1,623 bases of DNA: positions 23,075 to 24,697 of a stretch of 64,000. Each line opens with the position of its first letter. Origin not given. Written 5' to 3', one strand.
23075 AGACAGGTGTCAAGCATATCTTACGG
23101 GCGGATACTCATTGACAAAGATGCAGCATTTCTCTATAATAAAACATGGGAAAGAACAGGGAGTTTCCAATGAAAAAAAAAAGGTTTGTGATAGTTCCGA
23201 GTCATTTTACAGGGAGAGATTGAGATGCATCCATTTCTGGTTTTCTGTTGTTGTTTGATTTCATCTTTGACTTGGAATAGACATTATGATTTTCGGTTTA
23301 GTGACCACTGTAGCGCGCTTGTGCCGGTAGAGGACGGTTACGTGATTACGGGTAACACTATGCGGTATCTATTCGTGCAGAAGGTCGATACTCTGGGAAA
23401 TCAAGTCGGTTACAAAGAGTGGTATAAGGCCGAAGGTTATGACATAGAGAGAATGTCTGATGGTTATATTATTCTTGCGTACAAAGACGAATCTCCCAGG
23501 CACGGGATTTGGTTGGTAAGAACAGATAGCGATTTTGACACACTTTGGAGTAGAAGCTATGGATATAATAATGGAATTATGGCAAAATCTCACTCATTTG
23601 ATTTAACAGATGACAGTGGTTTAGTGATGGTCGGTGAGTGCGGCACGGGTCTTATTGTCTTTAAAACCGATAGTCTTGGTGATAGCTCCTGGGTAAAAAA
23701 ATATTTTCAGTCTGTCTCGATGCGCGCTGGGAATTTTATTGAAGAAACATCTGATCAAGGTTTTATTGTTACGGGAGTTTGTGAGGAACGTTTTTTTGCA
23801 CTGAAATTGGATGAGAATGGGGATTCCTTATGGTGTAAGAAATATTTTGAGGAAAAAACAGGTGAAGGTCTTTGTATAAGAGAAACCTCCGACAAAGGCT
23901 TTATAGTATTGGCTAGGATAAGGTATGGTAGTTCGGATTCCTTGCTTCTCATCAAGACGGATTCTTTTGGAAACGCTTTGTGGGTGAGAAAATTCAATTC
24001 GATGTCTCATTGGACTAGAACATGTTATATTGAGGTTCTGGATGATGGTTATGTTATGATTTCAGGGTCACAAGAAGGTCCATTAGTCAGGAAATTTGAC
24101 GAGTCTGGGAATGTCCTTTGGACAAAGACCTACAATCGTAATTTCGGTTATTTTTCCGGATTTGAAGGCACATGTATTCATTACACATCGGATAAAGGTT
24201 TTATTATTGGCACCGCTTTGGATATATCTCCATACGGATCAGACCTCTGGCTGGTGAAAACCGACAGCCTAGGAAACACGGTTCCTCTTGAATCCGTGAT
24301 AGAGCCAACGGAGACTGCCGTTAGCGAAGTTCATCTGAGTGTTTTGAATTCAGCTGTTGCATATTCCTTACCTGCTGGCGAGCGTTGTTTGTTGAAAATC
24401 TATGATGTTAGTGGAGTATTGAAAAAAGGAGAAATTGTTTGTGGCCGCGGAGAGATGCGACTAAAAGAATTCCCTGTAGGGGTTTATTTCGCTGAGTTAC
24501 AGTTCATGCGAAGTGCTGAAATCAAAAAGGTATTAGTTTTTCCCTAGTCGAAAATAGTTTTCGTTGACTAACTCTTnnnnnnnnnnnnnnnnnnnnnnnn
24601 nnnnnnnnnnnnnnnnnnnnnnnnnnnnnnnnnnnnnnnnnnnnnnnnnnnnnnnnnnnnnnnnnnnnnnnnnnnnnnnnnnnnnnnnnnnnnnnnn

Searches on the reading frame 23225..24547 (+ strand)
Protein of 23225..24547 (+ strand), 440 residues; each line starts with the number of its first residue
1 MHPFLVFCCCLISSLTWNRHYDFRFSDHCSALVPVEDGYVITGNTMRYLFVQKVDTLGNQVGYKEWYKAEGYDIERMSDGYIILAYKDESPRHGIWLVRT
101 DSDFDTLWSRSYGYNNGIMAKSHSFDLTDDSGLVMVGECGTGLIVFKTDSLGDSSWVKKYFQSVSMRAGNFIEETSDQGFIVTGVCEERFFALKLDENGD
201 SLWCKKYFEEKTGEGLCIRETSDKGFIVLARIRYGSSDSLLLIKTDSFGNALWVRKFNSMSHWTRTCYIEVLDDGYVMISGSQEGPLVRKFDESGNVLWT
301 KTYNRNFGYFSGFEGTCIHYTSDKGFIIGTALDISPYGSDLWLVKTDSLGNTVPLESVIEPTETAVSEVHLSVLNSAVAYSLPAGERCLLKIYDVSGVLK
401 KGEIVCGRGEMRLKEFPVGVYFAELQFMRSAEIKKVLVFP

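Call 4: search_protein_families(library=ncbifam, proteins=[window:23225-24547:+], max_evalue=0.1)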
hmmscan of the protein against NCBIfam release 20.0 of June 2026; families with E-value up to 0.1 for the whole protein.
window:23225-24547:+ (440 aa): 1 family
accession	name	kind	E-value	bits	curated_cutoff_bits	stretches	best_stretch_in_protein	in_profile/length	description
NF047494.1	Lepto_SBBP_lipo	equivalog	4.1e-05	22.4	400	0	238-290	160-214/466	SBBP repeat beta-propeller lipoprotein, LipL53 family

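Call 5: search_protein_families(library=pfam, proteins=[window:23225-24547:+], max_evalue=0.1)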
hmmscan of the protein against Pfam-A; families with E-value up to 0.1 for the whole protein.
window:23225-24547:+ (440 aa): 1 family
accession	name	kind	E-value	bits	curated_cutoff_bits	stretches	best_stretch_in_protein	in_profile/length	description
PF12378.14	P1_N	-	0.027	14.3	24.8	0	269-306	7-43/286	Mycoplasma adhesin P1, N-terminal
